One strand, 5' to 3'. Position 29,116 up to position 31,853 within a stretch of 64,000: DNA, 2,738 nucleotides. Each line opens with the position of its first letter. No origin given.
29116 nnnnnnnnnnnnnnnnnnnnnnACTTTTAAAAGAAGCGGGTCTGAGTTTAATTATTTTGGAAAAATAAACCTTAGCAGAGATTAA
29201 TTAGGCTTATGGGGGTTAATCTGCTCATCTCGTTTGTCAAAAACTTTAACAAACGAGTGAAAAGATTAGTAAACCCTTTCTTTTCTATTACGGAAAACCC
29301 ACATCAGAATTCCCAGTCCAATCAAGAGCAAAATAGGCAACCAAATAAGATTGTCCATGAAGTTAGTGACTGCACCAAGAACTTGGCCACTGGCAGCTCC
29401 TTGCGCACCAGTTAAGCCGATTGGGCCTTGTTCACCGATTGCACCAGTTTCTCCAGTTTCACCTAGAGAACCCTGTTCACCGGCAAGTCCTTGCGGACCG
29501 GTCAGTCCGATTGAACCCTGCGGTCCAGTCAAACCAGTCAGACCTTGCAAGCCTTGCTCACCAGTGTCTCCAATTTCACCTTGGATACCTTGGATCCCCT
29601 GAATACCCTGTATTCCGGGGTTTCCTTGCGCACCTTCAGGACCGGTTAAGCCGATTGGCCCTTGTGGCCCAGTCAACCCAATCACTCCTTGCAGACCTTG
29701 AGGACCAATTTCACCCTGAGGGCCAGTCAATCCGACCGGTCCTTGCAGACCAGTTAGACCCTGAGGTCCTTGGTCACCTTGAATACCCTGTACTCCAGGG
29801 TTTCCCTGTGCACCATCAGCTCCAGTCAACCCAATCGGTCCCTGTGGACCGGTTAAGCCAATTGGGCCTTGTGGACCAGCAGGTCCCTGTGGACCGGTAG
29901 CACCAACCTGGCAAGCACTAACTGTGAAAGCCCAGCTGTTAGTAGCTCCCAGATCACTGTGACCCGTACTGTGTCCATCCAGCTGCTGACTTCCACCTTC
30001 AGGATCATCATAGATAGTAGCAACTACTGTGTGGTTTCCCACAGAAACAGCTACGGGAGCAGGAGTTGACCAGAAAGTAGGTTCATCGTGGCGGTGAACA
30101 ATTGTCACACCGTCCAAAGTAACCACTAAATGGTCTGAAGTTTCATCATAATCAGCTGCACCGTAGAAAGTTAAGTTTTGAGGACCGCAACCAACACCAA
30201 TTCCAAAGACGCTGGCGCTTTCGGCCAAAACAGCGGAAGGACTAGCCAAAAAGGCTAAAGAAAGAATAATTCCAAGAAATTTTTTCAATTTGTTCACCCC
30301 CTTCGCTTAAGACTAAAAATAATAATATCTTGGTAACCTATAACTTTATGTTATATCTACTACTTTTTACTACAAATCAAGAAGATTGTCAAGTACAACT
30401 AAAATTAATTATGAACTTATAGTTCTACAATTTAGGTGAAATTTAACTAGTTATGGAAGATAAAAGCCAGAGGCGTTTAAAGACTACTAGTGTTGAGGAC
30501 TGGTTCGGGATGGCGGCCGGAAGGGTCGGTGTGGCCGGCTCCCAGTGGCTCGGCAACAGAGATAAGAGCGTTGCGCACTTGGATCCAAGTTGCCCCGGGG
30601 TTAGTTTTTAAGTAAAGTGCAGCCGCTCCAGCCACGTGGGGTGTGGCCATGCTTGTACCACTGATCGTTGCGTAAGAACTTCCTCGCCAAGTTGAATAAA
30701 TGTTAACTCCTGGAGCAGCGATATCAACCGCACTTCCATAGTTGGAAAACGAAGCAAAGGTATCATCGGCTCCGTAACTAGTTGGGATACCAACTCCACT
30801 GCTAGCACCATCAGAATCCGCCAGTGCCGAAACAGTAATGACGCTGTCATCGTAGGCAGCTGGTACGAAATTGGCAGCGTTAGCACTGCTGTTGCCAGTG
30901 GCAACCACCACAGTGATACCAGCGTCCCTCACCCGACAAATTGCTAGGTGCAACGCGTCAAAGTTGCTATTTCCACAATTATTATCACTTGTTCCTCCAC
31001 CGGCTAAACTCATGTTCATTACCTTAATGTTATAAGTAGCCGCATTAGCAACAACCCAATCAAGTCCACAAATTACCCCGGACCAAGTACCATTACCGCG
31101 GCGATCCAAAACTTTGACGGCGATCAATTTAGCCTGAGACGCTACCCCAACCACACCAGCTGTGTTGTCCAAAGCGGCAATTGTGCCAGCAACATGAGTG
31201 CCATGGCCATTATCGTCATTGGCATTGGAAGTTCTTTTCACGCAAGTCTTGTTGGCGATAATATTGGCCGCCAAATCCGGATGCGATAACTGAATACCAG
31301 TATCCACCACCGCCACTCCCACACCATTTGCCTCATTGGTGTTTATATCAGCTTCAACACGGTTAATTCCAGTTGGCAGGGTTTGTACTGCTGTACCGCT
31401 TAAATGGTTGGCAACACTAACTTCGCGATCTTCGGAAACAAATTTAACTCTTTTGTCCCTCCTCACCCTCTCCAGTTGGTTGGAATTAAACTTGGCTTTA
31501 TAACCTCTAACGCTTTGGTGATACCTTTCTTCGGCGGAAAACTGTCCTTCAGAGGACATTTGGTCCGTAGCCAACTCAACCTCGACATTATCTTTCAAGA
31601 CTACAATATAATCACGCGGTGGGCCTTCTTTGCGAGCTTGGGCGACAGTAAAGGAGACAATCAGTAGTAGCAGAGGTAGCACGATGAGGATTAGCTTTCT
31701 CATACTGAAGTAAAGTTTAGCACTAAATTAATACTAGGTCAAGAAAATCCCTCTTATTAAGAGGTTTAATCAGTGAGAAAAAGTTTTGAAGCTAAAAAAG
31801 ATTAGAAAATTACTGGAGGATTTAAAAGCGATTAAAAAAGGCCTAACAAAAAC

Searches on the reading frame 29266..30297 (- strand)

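Call 47: search_protein_families(library=ncbifam, proteins=[window:29266-30297:-], max_evalue=0.001)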
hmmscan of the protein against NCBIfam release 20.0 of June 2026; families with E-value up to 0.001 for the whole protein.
window:29266-30297:- (343 aa): 3 families
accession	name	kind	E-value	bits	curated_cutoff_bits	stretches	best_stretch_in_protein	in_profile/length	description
NF046116.1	adhesin_Lcl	equivalog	2e-32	112.3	500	1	130-307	70-247/431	collagen-like adhesin Lcl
NF038329.2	gly_rich_SclB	equivalog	6.9e-29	101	325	1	130-301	115-287/442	LPXTG-anchored collagen-like adhesin Scl2/SclB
NF038330.1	adhesin_SclA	exception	1.7e-25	90.5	400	2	183-305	111-233/405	LPXTG-anchored collagen-like adhesin Scl1/SclA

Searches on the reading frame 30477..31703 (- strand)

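Call 47: search_protein_families(library=ncbifam, proteins=[window:30477-31703:-], max_evalue=0.001)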
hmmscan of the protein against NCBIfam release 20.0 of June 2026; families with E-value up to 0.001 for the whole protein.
window:30477-31703:- (408 aa): 9 families
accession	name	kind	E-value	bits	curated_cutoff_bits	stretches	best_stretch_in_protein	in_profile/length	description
TIGR03921.1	T7SS_mycosin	equivalog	6.3e-38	130.8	278.75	1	124-395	11-274/353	type VII secretion-associated serine protease mycosin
NF033595.1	denti_PrtP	equivalog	1.7e-19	69.9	300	2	244-369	352-463/606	dentilisin complex serine proteinase subunit PrtP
NF049966.1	QH_SP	equivalog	7.6e-15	54.9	165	1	130-385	2-212/219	subtilisin-like serine protease QhpE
NF051851.1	AtpSerPepEprS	equivalog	4.8e-12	44.7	1700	2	328-393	281-346/988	autotransporter serine peptidase EprS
NF040809.1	germ_prot_CspBA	exception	2.3e-10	38.8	1250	1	325-366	1005-1046/1099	bifunctional germination protease/germinant receptor pseudoprotease CspBA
NF042956.1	IteS_antiphage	equivalog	2.7e-10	39.2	900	1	93-297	222-419/747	S8 family anti-phage peptidase IteS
NF040553.1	SGO_0316_fam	subfamily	2.7e-10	38.6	1400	2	326-364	669-707/1486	SGO_0316/SGO_0317 family LPXTG-anchored serine peptidase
TIGR03895.1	protease_PatA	subfamily_domain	1.1e-08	34.4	421.05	1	167-387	1-203/606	PatA/PatG family cyanobactin maturation protease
NF040808.2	CspC_non_triad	exception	5.3e-06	25.1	675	0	322-365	455-498/556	bile acid germinant receptor pseudoprotease CspC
